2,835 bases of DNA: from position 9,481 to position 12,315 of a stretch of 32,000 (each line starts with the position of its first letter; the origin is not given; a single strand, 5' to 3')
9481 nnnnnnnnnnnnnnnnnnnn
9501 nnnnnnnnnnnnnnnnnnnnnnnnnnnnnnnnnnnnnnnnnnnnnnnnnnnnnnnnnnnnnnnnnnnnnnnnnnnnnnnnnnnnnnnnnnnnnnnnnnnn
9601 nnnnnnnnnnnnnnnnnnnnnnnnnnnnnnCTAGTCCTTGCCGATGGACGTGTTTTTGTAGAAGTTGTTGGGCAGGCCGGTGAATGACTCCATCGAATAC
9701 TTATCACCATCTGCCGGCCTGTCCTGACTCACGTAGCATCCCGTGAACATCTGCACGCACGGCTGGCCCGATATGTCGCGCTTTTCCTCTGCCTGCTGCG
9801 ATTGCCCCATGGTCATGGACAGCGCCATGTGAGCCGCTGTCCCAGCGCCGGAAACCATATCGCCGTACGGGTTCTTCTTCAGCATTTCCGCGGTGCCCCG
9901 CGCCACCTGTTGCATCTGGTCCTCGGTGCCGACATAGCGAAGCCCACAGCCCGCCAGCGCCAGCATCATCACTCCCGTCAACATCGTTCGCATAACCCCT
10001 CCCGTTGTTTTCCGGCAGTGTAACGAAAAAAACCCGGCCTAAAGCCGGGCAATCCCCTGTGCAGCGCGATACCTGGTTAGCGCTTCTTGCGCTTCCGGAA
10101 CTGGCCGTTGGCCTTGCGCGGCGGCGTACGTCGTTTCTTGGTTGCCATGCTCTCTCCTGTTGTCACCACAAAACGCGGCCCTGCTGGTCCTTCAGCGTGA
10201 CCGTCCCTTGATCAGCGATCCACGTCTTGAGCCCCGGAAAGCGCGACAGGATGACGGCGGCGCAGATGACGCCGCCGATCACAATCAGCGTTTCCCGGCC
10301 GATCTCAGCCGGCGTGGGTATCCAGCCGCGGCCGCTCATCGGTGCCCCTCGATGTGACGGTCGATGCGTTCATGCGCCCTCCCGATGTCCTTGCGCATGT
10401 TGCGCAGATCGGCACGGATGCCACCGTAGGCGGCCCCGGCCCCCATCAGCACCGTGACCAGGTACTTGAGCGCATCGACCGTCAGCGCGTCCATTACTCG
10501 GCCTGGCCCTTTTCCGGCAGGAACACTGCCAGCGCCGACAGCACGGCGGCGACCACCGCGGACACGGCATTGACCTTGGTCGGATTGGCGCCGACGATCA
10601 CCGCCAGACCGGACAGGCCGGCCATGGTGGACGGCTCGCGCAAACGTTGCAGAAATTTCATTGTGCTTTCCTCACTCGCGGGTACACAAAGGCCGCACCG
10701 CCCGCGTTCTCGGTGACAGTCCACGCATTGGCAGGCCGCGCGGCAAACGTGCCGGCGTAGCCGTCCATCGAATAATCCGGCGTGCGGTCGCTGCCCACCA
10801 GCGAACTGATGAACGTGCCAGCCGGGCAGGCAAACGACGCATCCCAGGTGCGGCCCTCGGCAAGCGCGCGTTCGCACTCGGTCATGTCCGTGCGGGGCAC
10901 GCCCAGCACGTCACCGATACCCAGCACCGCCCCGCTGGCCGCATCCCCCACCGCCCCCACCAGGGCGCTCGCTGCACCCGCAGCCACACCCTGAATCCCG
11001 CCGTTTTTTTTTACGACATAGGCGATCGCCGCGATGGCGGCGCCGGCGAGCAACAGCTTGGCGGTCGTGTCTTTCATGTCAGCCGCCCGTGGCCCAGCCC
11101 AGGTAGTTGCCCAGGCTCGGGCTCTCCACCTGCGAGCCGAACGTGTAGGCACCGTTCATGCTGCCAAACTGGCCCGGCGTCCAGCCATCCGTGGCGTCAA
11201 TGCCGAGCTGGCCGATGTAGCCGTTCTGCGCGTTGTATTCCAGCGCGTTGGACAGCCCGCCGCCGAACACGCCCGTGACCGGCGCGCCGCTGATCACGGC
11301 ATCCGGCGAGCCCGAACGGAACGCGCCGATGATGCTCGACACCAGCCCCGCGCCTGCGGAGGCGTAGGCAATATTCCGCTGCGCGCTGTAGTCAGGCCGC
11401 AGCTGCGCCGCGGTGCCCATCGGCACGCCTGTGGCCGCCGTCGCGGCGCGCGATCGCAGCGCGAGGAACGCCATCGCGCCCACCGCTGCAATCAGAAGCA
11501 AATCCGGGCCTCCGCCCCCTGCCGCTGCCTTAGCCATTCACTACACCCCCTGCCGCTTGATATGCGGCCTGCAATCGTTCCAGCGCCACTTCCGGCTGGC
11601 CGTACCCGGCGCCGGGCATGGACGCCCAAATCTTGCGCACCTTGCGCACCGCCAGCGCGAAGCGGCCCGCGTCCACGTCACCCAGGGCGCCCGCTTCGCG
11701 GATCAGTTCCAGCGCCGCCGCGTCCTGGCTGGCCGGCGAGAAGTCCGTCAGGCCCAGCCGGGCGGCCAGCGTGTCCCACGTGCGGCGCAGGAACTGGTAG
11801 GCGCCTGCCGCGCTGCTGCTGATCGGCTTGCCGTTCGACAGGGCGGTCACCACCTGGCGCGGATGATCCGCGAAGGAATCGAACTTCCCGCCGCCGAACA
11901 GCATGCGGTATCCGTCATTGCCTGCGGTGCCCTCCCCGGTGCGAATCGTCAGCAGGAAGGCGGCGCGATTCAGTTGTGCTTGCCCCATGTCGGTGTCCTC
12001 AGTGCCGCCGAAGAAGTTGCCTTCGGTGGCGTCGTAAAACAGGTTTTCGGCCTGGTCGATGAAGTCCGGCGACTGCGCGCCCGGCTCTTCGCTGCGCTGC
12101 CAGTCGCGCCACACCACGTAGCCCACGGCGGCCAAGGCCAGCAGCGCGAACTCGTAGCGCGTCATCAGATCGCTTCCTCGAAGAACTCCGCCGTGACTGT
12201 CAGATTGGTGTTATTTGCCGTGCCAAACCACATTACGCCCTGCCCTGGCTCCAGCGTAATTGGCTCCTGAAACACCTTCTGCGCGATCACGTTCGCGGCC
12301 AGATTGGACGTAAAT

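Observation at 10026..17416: Corticovirus (PM2)-like virion module: small DJR-type capsid protein, packaging ATPase, many tiny membrane proteins, no tail genes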

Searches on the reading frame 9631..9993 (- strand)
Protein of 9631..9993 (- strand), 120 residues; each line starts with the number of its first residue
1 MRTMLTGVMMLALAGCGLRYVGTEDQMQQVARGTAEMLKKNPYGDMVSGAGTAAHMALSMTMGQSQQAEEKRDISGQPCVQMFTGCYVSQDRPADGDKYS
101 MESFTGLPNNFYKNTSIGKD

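Call 39: search_protein_families(library=pfam, max_evalue=10, proteins=[window:9631-9993:-])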
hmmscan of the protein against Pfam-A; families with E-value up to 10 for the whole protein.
window:9631-9993:- (120 aa): 0 families

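Call 55: search_protein_families(library=phrogs, max_evalue=0.01, proteins=[window:9631-9993:-])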
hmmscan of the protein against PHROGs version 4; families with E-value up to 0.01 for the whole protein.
window:9631-9993:- (120 aa): 0 families

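Call 99: search_protein_families(library=padloc, max_evalue=0.01, proteins=[window:9631-9993:-])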
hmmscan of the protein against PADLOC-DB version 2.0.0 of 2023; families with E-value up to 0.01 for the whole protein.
window:9631-9993:- (120 aa): 0 families

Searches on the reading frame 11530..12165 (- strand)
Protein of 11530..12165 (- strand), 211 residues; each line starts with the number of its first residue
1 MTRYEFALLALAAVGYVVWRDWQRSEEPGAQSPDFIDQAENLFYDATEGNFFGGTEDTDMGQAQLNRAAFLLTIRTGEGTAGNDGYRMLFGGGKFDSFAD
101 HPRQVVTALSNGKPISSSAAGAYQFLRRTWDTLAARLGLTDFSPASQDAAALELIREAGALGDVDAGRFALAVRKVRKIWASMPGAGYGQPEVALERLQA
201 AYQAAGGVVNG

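Call 3: search_protein_families(library=pfam, max_evalue=0.1, proteins=[window:11530-12165:-])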
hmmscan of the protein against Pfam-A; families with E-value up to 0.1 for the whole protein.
window:11530-12165:- (211 aa): 1 family
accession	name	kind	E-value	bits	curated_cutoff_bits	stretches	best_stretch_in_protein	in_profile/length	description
PF06737.19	Transglycosylas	-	0.074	14.2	27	0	118-158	26-62/77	Transglycosylase-like domain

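Call 4: search_protein_families(library=phrogs, max_evalue=0.1, proteins=[window:11530-12165:-])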
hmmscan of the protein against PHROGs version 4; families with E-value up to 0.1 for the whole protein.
window:11530-12165:- (211 aa): 4 families
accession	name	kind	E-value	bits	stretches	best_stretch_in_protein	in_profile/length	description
phrog_90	-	lysis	1.7e-46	159.5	1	60-210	649-809/1168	endolysin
phrog_17230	-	tail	7.5e-36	124.9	1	65-203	370-511/580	tail fiber protein/ lysozyme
phrog_17029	-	unknown function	3.2e-29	103.2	1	66-209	9-164/241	-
phrog_28672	-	other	1.6e-17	64.2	1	62-189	8-138/397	metallo-endopeptidase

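Call 96: search_solved_structures(query=window:11530-12165:-, max_evalue=0.01, show_alignments=1)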
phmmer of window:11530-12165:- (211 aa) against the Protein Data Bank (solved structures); distinct sequences matched with E-value up to 0.01: 2.
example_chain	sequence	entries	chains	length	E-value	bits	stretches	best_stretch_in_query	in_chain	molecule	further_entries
1am7_A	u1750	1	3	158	5.2e-32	114.5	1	73-209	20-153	LYSOZYME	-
3d3d_A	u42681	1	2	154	5.7e-32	114.3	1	73-209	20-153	Lysozyme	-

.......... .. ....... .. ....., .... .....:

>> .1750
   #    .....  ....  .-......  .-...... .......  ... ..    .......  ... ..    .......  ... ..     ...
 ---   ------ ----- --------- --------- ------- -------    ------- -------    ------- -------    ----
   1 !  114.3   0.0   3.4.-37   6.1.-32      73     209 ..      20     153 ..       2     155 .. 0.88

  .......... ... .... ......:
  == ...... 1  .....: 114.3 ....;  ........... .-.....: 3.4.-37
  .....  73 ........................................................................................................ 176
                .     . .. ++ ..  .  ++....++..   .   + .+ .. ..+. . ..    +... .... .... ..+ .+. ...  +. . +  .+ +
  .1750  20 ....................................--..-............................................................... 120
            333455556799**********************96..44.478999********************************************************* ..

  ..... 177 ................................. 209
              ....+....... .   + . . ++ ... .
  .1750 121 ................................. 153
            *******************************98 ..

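Call 97: search_protein_families(library=ncbifam, max_evalue=0.01, proteins=[window:11530-12165:-])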
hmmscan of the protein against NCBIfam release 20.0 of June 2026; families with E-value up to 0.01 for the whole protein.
window:11530-12165:- (211 aa): 0 families
